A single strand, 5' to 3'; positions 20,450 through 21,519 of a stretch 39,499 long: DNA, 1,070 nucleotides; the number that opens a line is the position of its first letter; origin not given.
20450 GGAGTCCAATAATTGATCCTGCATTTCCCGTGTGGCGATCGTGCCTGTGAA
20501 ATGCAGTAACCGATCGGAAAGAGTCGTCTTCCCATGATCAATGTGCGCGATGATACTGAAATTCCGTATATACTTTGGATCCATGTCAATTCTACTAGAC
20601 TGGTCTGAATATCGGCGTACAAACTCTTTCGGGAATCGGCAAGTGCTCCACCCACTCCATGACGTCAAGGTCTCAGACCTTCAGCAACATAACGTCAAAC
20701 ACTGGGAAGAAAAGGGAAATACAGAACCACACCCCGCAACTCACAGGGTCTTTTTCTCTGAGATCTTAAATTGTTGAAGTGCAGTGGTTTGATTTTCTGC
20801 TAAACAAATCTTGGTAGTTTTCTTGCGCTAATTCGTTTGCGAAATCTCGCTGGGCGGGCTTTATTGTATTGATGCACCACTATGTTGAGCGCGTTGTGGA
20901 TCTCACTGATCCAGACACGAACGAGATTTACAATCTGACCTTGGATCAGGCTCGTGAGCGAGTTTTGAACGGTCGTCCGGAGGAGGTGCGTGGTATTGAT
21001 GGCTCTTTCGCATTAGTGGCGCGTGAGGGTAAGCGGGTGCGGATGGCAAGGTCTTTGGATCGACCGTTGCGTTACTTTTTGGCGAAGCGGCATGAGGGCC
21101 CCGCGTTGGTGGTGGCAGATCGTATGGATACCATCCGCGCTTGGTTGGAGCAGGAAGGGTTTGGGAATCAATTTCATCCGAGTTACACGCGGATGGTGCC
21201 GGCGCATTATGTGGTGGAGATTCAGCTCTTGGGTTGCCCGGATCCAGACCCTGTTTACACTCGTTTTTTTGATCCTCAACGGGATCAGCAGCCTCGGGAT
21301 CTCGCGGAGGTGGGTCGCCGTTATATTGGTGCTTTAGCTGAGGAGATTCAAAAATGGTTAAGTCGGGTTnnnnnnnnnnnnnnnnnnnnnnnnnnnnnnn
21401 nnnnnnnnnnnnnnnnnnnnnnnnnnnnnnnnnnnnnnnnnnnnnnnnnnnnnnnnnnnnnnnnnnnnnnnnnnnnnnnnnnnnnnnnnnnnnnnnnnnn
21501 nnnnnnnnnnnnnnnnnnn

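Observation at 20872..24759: Translationally coupled AsnB-like / TIGR01210-type radical SAM / flavin-halogenase-like operon with no pathway I can name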

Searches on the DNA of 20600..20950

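Call 62: search_rna_families(source=window, start=20600, end=20950, threshold=evalue, max_evalue=1)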
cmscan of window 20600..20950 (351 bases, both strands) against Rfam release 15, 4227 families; matches with E-value up to 1: 0.
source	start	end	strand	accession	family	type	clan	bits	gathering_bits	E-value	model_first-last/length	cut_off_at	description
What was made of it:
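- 20669..20871 (+): Intergenic region between divergent lepA and g1. It is the presumed promoter and 5' leader of the operon. No Rfam match even at E<=1 (call 62).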

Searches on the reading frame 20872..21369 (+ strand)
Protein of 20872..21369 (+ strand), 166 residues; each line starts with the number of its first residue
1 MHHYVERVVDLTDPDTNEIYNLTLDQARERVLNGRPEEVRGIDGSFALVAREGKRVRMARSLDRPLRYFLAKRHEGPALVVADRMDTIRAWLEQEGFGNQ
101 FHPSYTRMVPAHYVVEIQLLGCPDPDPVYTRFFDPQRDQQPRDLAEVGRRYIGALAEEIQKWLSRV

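Call 53: search_protein_families(library=pfam, proteins=[window:20872-21369:+], max_evalue=10)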
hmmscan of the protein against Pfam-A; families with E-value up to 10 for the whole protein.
seq(166 aa): 0 families
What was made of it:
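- On Glutamine-hydrolysing asparagine synthase AsnB (TIGR01536 / PRK09431): The N-terminal 165 residues hit no Pfam family (call 53).
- Tried and rejected: Pfam on the isolated N-domain and C-terminal pieces gave nothing (call 53).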
